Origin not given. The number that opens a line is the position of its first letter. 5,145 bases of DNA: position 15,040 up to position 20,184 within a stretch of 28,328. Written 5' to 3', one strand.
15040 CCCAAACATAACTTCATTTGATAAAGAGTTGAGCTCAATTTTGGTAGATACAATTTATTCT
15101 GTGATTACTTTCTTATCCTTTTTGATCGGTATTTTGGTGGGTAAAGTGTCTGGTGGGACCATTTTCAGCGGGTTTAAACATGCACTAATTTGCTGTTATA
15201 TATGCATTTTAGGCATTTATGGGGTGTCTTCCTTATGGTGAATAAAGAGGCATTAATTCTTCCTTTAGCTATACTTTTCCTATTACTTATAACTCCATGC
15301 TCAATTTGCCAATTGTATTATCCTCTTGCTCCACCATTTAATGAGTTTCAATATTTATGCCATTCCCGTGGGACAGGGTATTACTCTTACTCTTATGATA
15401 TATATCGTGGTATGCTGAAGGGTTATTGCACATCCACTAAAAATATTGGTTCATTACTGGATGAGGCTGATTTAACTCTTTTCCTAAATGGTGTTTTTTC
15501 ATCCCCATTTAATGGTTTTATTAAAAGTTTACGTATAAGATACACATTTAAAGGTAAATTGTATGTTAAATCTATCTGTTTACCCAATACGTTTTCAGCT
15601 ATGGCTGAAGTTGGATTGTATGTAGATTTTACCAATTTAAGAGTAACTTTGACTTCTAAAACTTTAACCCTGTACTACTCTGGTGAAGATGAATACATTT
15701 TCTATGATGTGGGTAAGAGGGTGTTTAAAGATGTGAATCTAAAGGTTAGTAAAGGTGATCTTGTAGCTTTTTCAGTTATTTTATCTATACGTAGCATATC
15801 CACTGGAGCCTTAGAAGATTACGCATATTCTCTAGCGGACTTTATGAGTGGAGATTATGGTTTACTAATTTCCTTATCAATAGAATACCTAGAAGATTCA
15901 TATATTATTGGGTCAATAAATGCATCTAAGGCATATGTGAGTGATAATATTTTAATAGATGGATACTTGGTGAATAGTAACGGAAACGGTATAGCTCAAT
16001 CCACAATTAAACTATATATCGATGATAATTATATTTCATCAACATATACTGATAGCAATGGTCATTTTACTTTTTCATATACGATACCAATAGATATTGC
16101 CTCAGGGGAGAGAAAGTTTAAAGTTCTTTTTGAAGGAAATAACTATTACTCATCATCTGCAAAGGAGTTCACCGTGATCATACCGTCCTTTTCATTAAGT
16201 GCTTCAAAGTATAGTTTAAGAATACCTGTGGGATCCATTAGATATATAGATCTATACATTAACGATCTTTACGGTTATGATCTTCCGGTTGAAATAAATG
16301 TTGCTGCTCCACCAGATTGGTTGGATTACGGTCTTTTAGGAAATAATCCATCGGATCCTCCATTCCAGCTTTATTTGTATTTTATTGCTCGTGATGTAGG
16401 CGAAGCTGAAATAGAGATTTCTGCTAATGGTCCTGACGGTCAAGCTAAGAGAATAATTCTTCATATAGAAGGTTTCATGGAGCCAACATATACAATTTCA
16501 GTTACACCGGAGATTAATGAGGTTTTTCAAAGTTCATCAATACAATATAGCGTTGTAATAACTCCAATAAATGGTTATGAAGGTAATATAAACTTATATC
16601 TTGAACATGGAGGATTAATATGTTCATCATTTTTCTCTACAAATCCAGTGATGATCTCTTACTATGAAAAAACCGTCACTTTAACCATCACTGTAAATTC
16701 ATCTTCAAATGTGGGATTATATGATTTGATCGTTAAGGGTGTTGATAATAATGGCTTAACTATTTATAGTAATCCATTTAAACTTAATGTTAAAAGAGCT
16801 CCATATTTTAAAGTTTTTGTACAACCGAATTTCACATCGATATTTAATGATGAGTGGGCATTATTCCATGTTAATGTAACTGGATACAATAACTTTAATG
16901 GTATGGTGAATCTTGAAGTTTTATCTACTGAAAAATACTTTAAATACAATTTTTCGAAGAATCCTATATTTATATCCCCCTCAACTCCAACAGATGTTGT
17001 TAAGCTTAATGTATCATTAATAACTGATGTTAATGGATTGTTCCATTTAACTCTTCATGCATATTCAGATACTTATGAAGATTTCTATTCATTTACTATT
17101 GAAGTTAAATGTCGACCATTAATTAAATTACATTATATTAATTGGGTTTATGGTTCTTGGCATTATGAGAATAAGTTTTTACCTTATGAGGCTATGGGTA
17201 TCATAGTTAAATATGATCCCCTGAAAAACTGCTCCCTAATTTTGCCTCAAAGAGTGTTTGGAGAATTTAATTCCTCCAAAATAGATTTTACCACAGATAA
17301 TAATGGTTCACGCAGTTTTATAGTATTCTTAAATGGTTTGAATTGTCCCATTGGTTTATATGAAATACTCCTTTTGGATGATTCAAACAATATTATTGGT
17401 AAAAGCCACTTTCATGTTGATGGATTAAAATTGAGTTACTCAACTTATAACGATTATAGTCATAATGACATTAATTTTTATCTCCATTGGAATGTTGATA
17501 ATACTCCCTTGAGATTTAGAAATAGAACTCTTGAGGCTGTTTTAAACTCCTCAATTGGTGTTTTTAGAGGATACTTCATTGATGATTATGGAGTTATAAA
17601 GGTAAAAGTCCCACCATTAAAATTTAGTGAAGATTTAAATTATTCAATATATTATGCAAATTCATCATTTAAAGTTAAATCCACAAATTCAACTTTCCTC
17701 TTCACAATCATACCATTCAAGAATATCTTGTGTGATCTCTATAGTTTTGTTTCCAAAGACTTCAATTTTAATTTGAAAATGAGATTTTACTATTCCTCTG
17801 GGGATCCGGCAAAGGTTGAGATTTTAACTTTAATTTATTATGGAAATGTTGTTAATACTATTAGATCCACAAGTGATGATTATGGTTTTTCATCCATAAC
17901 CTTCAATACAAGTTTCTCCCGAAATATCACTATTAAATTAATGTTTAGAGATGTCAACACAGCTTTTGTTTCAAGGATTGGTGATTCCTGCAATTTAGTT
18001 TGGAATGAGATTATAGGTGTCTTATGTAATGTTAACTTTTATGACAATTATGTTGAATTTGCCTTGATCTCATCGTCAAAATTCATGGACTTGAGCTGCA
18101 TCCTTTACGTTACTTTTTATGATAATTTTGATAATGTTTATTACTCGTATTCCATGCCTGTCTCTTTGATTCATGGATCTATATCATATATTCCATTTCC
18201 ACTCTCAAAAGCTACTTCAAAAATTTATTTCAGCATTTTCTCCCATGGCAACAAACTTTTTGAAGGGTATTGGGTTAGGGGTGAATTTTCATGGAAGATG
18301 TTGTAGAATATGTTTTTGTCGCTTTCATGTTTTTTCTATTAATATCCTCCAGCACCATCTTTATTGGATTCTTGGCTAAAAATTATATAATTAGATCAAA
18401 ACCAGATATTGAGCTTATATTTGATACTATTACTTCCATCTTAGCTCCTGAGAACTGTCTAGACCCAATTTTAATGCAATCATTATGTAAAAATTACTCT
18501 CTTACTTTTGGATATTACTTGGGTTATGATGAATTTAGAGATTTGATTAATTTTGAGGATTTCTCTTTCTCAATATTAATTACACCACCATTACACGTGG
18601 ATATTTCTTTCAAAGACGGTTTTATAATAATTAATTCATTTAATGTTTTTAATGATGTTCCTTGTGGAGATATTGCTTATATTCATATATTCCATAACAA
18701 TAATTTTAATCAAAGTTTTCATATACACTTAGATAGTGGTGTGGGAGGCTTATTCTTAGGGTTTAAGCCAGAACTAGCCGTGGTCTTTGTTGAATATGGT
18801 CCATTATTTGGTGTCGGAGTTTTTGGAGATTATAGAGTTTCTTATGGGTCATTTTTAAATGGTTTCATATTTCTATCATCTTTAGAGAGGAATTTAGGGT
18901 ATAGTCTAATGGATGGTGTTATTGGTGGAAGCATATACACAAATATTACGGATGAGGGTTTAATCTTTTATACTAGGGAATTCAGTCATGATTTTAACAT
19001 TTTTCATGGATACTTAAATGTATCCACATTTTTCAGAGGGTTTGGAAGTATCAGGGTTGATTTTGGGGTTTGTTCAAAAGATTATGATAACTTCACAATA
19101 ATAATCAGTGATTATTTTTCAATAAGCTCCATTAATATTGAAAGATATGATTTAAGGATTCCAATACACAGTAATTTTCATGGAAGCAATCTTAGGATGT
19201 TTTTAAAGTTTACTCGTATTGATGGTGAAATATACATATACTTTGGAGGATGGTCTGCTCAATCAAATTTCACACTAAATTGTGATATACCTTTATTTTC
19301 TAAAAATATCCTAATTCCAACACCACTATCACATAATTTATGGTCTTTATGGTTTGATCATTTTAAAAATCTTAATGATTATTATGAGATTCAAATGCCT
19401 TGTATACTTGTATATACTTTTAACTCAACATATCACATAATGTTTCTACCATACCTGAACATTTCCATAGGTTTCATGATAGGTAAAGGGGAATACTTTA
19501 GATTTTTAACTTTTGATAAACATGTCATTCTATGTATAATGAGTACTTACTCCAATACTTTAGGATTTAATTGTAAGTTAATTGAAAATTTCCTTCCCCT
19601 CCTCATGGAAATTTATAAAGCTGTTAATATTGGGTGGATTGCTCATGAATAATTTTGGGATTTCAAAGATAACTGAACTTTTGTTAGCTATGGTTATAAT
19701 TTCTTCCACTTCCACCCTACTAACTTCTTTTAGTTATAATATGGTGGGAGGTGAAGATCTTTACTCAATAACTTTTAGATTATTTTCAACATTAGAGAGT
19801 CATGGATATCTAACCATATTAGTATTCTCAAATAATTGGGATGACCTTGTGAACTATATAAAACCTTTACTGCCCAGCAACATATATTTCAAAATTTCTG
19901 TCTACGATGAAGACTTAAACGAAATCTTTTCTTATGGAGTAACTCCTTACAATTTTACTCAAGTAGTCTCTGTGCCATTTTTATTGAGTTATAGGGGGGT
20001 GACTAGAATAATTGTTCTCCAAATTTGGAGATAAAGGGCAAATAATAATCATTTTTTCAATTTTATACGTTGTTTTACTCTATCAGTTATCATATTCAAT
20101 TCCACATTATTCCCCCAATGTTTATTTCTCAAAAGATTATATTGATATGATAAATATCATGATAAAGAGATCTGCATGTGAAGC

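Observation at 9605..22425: Uncharacterised archaeal type IV pilus system with a large adhesin-like subunit, six minor pilins and a divergent accessory arm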

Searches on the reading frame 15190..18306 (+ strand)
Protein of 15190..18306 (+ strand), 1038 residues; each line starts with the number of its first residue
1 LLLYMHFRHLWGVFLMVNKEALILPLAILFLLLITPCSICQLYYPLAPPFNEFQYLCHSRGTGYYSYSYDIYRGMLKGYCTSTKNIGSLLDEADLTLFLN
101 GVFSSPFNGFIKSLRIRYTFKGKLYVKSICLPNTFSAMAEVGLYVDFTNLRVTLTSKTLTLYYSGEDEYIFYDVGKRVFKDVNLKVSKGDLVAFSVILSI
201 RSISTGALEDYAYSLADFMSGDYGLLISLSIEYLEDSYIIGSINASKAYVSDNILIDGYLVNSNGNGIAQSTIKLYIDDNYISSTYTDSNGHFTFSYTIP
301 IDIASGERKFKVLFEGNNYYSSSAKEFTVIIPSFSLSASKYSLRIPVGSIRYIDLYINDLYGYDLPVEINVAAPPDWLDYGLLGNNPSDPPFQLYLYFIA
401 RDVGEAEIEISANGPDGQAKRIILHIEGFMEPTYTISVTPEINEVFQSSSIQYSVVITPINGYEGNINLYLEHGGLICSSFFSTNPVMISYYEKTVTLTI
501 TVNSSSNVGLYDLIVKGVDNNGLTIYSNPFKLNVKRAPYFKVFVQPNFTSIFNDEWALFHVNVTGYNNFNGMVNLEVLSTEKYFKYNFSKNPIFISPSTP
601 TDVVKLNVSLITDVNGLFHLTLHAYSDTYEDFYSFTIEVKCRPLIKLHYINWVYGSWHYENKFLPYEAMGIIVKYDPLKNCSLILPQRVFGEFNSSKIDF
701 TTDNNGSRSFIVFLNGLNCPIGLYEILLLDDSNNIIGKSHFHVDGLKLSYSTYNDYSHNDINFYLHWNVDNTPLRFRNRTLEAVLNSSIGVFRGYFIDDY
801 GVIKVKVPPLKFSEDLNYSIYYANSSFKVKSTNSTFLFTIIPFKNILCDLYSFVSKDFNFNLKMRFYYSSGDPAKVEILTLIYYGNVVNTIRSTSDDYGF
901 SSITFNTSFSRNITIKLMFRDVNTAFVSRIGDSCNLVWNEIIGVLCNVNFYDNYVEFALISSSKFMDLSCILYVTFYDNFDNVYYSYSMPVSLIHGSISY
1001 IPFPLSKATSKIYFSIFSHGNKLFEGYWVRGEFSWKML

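Call 4: search_protein_families(library=pfam, proteins=[window:15190-18306:+], max_evalue=0.1)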
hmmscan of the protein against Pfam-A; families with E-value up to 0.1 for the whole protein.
window:15190-18306:+ (1038 aa): 5 families
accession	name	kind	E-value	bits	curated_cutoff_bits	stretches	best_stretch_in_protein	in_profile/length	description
PF17789.7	MG4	-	5.3e-05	23.8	24.7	0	850-917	6-73/95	Macroglobulin domain MG4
PF13620.12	CarboxypepD_reg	-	0.00059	20.6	32.3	1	256-297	2-44/82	Carboxypeptidase regulatory-like domain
PF16640.11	Big_3_5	-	0.0057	17.6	35.5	1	254-329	14-87/88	Bacterial Ig-like domain (group 3)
PF02369.22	Big_1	-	0.0066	17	34.9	1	252-298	17-67/93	Bacterial Ig-like domain (group 1)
PF17210.9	SdrD_B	-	0.075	13.7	29.7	0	262-298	18-55/112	SdrD B-like domain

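Call 6: search_protein_families(library=ncbifam, proteins=[window:15190-18306:+], max_evalue=0.1)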
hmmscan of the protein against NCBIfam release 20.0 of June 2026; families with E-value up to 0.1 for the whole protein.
window:15190-18306:+ (1038 aa): 2 families
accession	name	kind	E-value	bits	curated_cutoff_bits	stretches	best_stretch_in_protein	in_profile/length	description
NF058592.1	GxPGS_dom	subfamily_domain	0.013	15.5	45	0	269-295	23-49/65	PGS family Ig-like domain-containing protein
NF058648.1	ECF_sub_HI1622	equivalog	0.065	13.2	100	0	255-296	26-68/180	NikL family nickel/cobalt ECF transporter subunit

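Call 35: find_homologous_proteins(query=window:15238-18306:+, max_evalue=0.001)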
Query window:15238-18306:+ (1022 aa): 29 proteins with E <= 0.001 among 8000 candidates.
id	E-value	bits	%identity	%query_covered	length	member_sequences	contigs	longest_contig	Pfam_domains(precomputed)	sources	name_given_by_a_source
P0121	0.0e+0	2307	100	100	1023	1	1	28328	-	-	-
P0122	0.0e+0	2179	94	100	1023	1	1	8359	-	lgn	-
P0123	0.0e+0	1161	52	100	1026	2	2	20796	-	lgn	-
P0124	0.0e+0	1157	52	98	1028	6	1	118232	-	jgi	-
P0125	0.0e+0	1150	51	98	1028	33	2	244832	-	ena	-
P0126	0.0e+0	1148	52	100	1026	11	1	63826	-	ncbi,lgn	ncbi:MAG: carboxypeptidase-like regulatory domain-containing protein [Candidatus Methanomethylicia a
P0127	0.0e+0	1105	50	99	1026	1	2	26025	-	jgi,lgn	-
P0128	0.0e+0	1073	50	97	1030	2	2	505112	-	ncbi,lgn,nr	ncbi:MAG: hypothetical protein NZ926_00915 [Candidatus Methanomethylicia archaeon]|nr:hypothetical p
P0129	5.8e-16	76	25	16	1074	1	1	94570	PF07679.23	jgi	jgi:uncharacterized membrane protein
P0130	8.4e-12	62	22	32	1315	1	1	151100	PF09286.17,PF19410.6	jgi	jgi:subtilase family serine protease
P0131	2.1e-10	58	25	19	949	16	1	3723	PF19410.6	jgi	jgi:uncharacterized membrane protein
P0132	2.4e-10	57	28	21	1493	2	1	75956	PF20254.4,PF21471.4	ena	-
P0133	2.5e-10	57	29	20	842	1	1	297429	-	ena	-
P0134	1.1e-9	55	23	30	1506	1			PF23619.2,PF10633.16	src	-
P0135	3.1e-9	54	29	14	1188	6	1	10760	-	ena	-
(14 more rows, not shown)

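Call 50: predict_structure(alignment_id=A1)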
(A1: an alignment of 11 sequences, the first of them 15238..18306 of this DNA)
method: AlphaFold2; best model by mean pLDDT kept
length: 1022 residues; sequences in the alignment: 11
mean_pLDDT: 81.4   pTM: 0.40
mean pLDDT of the five models: 81.4, 80.2, 80.1, 78.7, 78.3
residues with pLDDT >= 90: 206; 70-90: 678; 50-70: 107; < 50: 31
segments of 3 or more residues with pLDDT < 50: 1-4, 15-36, 519-522
pLDDT, mean of each block of 10 residues (from residue 1): 52 48 38 49 76 68 84 82 76 84 87 72 88 85 86 88 85 77 87 80 74 82 90 90 89 92 92 92 86 92 89 91 82 81 87 83 77 86 81 88 88 69 69 78 69 82 82 74 79 82 75 72 72 78 84 79 77 84 79 78 87 84 82 82 89 90 91 77 89 88 85 88 90 81 79 75 83 64 82 67 82 83 86 89 91 88 88 90 92 87 84 74 85 85 88 92 85 89 88 87 87 74 56
secondary structure, 60 per line:
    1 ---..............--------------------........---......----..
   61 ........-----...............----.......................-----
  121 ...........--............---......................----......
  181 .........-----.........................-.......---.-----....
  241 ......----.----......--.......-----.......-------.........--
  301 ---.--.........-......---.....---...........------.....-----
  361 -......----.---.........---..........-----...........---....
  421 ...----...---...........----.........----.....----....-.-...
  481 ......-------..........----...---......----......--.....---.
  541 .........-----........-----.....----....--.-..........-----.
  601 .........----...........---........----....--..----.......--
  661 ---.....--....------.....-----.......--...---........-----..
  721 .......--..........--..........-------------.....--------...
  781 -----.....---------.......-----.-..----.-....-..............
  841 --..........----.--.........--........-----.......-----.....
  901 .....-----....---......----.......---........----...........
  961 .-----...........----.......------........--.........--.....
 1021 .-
elements in order (helices of 4 or more, strands of 3 or more residues): H4-17 E38-45 E49-54 E59-68 E74-88 E93-115 E121-131 E134-145 E149-170 E175-189 E195-219 E221-227 E237-246 E256-261 E264-270 E276-282 E290-298 E307-315 E317-322 E326-330 E334-344 E351-355 E362-367 E376-384 E388-397 E403-413 E417-423 E428-430 E434-444 E449-457 E462-466 E471-474 E478-486 E494-503 E508-510 E514-519 E524-529 E532-536 E540-549 E555-562 E568-572 E577-580 E585-594 E600-609 E614-624 E628-635 E640-643 E652-658 E664-668 H671-674 E681-685 E691-697 E706-713 E719-727 E730-739 E742-751 E765-769 E778-780 E786-790 E800-806 E822-825 E827-840 E843-852 E860-868 E871-878 E884-890 E896-905 E911-914 E918-923 E928-934 E938-945 E950-961 E967-977 E982-988 E995-1002 E1005-1013 E1016-1021

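Call 53: fold_search(model_id=the predicted structure, library=pdb)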
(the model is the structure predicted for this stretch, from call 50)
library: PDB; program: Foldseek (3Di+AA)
matches with E <= 10: 1995; with E <= 0.001: 257
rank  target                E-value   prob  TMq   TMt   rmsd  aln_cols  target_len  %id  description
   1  9ijj_O                2.0e-20  1.00  0.12  0.10  106.8      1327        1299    9  In situ structure of the central apparatus in mouse sperm axoneme. (released 2025-06-04)
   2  7som_D                7.1e-20  1.00  0.12  0.09  38.6      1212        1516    8  Ciliary C2 central pair apparatus isolated from Chlamydomonas reinhardtii (released 2022-04-13)
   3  9ijj_h                8.1e-20  1.00  0.12  0.09  38.8      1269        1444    9  In situ structure of the central apparatus in mouse sperm axoneme. (released 2025-06-04)
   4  7sqc_O0               5.1e-18  1.00  0.16  0.15  53.7      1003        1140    8  Ciliary C1 central pair apparatus isolated from Chlamydomonas reinhardtii (released 2022-04-13)
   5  9ijj_4I               5.1e-18  1.00  0.13  0.05  111.5      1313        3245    9  In situ structure of the central apparatus in mouse sperm axoneme. (released 2025-06-04)
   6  9ijj_4G               5.6e-18  1.00  0.12  0.04  88.3      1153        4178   10  In situ structure of the central apparatus in mouse sperm axoneme. (released 2025-06-04)
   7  9ijj_4H               9.1e-18  1.00  0.13  0.05  88.4      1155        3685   10  In situ structure of the central apparatus in mouse sperm axoneme. (released 2025-06-04)
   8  8ayh_B                9.2e-17  1.00  0.12  0.12  40.5      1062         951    9  Structure of Complement C5 in Complex with small molecule inhibitor and CVF (released 2022-12-21)
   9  3prx_B                1.4e-15  1.00  0.12  0.11  43.5      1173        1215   10  Structure of Complement C5 in Complex with CVF and SSL7 (released 2011-01-19)
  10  7q1y_A                1.7e-15  1.00  0.11  0.09  37.0      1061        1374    9  X-ray structure of human A2ML1 (released 2022-04-20)
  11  3pvm_B                5.7e-15  1.00  0.12  0.11  43.3      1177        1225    9  Structure of Complement C5 in Complex with CVF (released 2011-01-19)
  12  9fx2                  2.2e-14  1.00  0.10  0.09  39.1      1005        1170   11  Structure of methylamine activated CD109 (released 2025-03-19)
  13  7sqc_2B               2.7e-14  1.00  0.14  0.18  55.5       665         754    9  Ciliary C1 central pair apparatus isolated from Chlamydomonas reinhardtii (released 2022-04-13)
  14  7q60                  3.9e-14  1.00  0.12  0.10  38.1      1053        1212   10  Structure of TEV cleaved A2ML1 (A2ML1-TE) (released 2022-04-20)
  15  9u62_E                4.4e-14  1.00  0.13  0.10  43.9      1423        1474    8  AP pathways C3 convertase C3bBbP and C3 complex (released 2026-01-14)
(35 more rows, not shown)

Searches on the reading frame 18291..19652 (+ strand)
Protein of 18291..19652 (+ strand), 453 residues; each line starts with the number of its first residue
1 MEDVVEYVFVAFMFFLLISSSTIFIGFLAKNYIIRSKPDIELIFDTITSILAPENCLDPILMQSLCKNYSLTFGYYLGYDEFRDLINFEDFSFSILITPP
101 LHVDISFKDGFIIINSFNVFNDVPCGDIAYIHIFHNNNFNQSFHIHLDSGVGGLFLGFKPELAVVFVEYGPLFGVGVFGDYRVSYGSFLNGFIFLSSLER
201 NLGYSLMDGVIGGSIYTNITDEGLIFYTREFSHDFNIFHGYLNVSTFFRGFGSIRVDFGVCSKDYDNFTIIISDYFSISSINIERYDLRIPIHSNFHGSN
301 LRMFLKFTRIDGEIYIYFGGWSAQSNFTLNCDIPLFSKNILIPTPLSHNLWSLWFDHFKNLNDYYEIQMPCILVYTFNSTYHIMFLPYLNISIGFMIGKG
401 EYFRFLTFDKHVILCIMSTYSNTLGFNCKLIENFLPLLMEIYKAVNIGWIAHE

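Call 4: search_protein_families(library=pfam, proteins=[window:18291-19652:+], max_evalue=0.1)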
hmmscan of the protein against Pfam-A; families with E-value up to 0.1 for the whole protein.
window:18291-19652:+ (453 aa): 0 families

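Call 6: search_protein_families(library=ncbifam, proteins=[window:18291-19652:+], max_evalue=0.1)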
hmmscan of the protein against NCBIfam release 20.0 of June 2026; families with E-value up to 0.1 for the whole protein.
window:18291-19652:+ (453 aa): 0 families

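Call 69: find_homologous_proteins(query=window:18291-19652:+, max_evalue=0.01)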
Query window:18291-19652:+ (453 aa): 2 proteins with E <= 0.01 among 2840 candidates.
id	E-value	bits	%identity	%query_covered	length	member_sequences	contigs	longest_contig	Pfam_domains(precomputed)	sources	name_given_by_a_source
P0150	0.0e+0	1027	100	100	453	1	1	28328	-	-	-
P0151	2.5e-91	325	38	92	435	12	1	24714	-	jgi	jgi:hypothetical protein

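Call 81: search_protein_representatives(alignment_id=A3)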
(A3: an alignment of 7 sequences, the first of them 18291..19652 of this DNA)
Query: 7 sequences, 454 profile positions. Proteins with E-value up to 0.001 (for the whole library): 16; up to 1e-10: 7; up to 1e-30: 7. The best 16 are listed.
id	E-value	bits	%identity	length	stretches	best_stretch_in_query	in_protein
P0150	6.6e-193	658.1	-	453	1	1-454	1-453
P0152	3.5e-187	639.3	-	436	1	1-432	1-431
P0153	2.1e-184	630.1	-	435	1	1-430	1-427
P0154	1.1e-174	598.1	-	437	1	1-423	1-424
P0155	1.3e-153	528.6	-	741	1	1-449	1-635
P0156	9.0e-115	400.6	-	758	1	1-452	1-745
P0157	5.2e-60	220.1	-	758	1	1-449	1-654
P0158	2.2e-09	53.2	-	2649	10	234-296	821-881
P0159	1.4e-07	47.3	-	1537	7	156-200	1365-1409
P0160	3.2e-07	46.1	-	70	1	1-58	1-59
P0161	9.5e-07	44.5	-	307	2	6-178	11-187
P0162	1.9e-05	40.2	-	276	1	55-179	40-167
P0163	3.1e-05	39.5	-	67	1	1-59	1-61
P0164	4.2e-05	39.1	-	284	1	1-191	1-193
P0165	7.4e-05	38.3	-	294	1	12-197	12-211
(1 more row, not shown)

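Call 83: find_encoding_contigs(protein=P0161, flank=8000, max_places=1)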
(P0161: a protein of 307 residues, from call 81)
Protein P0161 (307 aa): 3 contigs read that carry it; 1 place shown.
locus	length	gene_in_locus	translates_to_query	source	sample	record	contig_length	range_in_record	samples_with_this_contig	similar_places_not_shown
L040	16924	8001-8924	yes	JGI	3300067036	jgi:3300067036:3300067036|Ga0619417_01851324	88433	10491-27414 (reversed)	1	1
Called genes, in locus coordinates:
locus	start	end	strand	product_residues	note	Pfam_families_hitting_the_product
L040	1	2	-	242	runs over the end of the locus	-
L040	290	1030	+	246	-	-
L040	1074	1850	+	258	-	-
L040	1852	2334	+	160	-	-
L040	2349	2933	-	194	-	-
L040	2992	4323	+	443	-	-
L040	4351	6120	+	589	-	PF00437:T2SSE, PF20720:nSTAND3 (weak)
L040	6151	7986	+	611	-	PF00482:T2SSF (weak)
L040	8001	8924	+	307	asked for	-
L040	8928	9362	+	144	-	-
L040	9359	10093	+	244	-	-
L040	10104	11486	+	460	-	-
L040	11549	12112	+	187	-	-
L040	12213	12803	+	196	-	-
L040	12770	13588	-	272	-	PF13620:CarboxypepD_reg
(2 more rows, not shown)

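Call 84: find_encoding_contigs(protein=P0164, flank=8000, max_places=1)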
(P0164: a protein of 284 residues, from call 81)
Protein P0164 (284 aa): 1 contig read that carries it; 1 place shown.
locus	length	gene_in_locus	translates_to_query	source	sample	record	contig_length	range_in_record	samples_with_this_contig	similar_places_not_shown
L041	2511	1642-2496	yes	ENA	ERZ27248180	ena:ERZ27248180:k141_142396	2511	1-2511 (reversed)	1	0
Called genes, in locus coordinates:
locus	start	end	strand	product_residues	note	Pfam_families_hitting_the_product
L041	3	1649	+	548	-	?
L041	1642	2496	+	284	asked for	-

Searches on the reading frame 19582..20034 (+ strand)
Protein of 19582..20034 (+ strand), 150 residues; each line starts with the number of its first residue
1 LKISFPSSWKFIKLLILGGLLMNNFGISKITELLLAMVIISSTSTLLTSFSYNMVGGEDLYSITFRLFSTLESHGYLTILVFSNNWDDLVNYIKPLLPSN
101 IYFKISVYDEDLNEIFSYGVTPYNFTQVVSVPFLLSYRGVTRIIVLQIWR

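Call 4: search_protein_families(library=pfam, proteins=[window:19582-20034:+], max_evalue=0.1)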
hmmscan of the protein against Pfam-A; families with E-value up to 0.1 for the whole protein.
window:19582-20034:+ (150 aa): 0 families

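Call 6: search_protein_families(library=ncbifam, proteins=[window:19582-20034:+], max_evalue=0.1)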
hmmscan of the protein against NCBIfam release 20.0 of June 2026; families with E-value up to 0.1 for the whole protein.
window:19582-20034:+ (150 aa): 2 families
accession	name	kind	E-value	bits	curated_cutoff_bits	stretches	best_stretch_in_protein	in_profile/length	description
NF040557.1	CAS_Csx27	equivalog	0.025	14.6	65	1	9-97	7-95/223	type VI-B CRISPR accessory protein Csx27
NF035941.1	GBS_alph_likeN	equivalog_domain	0.026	14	250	1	4-60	25-83/225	alpha-like surface protein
